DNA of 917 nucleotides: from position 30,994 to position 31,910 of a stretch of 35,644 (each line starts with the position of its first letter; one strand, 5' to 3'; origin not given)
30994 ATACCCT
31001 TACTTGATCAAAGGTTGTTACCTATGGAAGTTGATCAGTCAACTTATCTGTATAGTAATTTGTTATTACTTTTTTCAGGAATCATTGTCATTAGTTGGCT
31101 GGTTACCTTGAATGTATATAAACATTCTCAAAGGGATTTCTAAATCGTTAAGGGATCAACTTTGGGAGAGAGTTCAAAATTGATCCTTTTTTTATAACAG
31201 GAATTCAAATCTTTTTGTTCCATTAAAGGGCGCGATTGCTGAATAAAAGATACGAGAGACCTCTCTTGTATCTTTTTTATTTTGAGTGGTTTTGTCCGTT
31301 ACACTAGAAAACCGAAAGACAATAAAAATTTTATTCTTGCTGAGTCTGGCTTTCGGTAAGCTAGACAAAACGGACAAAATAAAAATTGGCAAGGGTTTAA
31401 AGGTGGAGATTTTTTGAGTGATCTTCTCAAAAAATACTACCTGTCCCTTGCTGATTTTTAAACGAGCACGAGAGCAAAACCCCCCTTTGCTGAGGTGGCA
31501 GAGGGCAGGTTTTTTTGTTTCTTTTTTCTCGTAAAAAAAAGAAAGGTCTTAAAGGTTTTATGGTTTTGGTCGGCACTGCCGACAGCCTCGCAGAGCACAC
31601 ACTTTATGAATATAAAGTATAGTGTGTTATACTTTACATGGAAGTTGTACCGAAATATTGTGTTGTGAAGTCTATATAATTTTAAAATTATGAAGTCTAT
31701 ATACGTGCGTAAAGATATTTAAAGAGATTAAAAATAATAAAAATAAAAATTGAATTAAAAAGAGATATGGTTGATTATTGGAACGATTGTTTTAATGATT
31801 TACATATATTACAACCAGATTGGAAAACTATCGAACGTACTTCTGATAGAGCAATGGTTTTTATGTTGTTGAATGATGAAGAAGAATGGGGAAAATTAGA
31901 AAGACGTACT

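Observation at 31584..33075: cat module bracketed by two directly repeated MobV oriT/RSA sites; three related oriTs in the window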

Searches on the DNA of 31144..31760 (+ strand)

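Call 16: search_dna_similar(query=window:31144-31760:+, collection=plasmids, mode=near, max_rows=60, rows=spread)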
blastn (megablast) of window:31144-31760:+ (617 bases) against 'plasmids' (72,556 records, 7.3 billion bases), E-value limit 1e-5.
Records with a match: 921; places in all: 968; records where one place covers at least 80% of the query: 294.
Best place of each record, by identity: >=99% 852; 95-99% 29; 90-95% 25; 80-90% 15.
By first word of the organism name: Enterococcus 298; Escherichia 219; Salmonella 145; Staphylococcus 65; Klebsiella 60; Streptococcus 20; Lactococcus 17; Ligilactobacillus 10; Mammaliicoccus 10; Proteus 10; and 28 more.
By predicted mobility (MOB-suite, as given by PLSDB): mobilizable 388; conjugative 369; non-mobilizable 164.
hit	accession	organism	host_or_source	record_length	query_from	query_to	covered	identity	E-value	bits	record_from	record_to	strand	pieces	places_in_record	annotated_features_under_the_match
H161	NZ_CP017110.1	Ligilactobacillus salivarius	Gallus gallus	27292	1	617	100%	100.0%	0e+0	1140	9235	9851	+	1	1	none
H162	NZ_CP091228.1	Enterococcus faecalis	Homo sapiens,whole organism,fecal sample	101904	1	617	100%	99.5%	0e+0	1122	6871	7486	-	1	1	none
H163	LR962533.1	Enterococcus faecalis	-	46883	1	617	100%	99.5%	0e+0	1122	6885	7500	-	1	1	none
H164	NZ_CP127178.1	Enterococcus faecalis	single colony,sausage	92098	1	617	100%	99.5%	0e+0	1122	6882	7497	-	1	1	none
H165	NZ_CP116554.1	Enterococcus faecalis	Bos taurus,whole organism,fecal sample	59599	1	617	100%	99.4%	0e+0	1116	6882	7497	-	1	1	none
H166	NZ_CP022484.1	Enterococcus faecalis ARO1/DG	Dog with mastitis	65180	1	505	82%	99.6%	0e+0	922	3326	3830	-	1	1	none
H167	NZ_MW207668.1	Enterococcus faecium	-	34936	1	505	82%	99.6%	0e+0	922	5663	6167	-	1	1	none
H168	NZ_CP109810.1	Enterococcus hirae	pig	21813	1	505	82%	99.6%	0e+0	922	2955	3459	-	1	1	none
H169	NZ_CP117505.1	Enterococcus faecalis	culture,feces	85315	1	505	82%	99.6%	0e+0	922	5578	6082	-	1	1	none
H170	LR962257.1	Enterococcus faecalis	-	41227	1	505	82%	99.6%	0e+0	922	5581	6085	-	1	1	none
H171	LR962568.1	Enterococcus faecalis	-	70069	1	505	82%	99.6%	0e+0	922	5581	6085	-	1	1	none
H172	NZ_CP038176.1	Enterococcus faecium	chicken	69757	1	505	82%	99.6%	0e+0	922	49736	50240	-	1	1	none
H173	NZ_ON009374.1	Enterococcus faecium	-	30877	1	505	82%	99.6%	0e+0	922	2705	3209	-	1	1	none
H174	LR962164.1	Enterococcus faecalis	-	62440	1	505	82%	99.4%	0e+0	917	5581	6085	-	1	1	none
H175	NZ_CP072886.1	Enterococcus faecium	stream/river surface water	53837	1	502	81%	99.8%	0e+0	922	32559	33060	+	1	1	none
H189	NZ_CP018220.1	Salmonella enterica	Homo sapiens,feces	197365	85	243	26%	100.0%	8e-77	294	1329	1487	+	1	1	none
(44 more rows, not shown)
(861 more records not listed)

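Call 17: get_annotated_region(hit=H166, flank=3000)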
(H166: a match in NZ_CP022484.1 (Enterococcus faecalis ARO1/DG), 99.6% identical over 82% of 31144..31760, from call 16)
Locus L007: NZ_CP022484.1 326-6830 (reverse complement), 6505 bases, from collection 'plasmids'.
description: Enterococcus faecalis ARO1/DG plasmid pARO1.1, complete sequence
organism: Enterococcus faecalis ARO1/DG (NCBI taxid 565651)
taxonomy: Bacteria; Bacillota; Bacilli; Lactobacillales; Enterococcaceae; Enterococcus; Enterococcus faecalis; Enterococcus faecalis ARO1/DG
host: -; source: Dog with mastitis; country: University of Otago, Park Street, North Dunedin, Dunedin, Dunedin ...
typing (MOB-suite, as given by PLSDB): mobilizable; replicon rep_cluster_992; relaxase MOBC,MOBT,MOBV
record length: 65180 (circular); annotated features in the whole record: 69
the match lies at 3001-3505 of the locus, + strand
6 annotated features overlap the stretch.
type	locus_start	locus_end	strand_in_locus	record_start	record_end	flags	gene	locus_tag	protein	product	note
predicted_resistance_gene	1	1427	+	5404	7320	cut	tet(M)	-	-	tetracycline resistance ribosomal protection protein Tet(M)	predicted by amrfinderplus; class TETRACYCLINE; identity 100.0%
predicted_resistance_gene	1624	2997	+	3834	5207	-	tet(L)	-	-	tetracycline efflux MFS transporter Tet(L)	predicted by amrfinderplus; class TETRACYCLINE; identity 100.0%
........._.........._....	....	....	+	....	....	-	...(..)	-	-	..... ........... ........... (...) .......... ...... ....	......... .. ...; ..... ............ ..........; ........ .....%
CDS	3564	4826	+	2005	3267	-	mobV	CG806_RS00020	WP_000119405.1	MobV family relaxase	GO:0006310 - DNA recombination [Evidence IEA]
CDS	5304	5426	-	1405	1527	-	-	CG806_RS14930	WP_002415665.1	hypothetical protein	-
CDS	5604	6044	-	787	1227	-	-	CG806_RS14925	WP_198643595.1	ABC transporter substrate-binding protein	-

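Call 75: get_annotated_region(hit=H189, flank=3000)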
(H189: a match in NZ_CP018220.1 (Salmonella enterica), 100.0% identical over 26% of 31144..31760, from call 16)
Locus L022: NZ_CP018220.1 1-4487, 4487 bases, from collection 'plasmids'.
description: Salmonella enterica subsp. enterica strain LSP 389/97 plasmid pUO-STmRV1, complete sequence
organism: Salmonella enterica (NCBI taxid 59201)
taxonomy: Bacteria; Pseudomonadota; Gammaproteobacteria; Enterobacterales; Enterobacteriaceae; Salmonella; Salmonella enterica
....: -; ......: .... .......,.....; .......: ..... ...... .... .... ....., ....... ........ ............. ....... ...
typing (MOB-suite, as given by PLSDB): conjugative; replicon IncC,IncN; relaxase MOBH; mating-pair formation MPF_F
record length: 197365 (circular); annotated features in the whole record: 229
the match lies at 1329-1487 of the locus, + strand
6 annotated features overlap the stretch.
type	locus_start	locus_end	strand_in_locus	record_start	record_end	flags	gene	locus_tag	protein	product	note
CDS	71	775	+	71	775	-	-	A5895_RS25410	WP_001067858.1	IS6-like element IS26 family transposase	GO:0006313 - DNA transposition [Evidence IEA]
predicted_resistance_gene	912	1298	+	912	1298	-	bleO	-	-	bleomycin binding protein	predicted by amrfinderplus; class BLEOMYCIN; identity 100.0%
CDS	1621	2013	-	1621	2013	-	-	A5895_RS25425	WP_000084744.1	pyridoxamine 5'-phosphate oxidase family protein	-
CDS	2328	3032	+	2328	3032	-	-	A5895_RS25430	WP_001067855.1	IS6-like element IS26 family transposase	GO:0006313 - DNA transposition [Evidence IEA]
predicted_resistance_gene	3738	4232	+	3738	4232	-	dfrA12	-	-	trimethoprim-resistant dihydrofolate reductase DfrA12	predicted by amrfinderplus; class TRIMETHOPRIM; identity 100.0%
CDS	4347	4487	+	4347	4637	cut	-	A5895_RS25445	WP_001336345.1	DUF1010 domain-containing protein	-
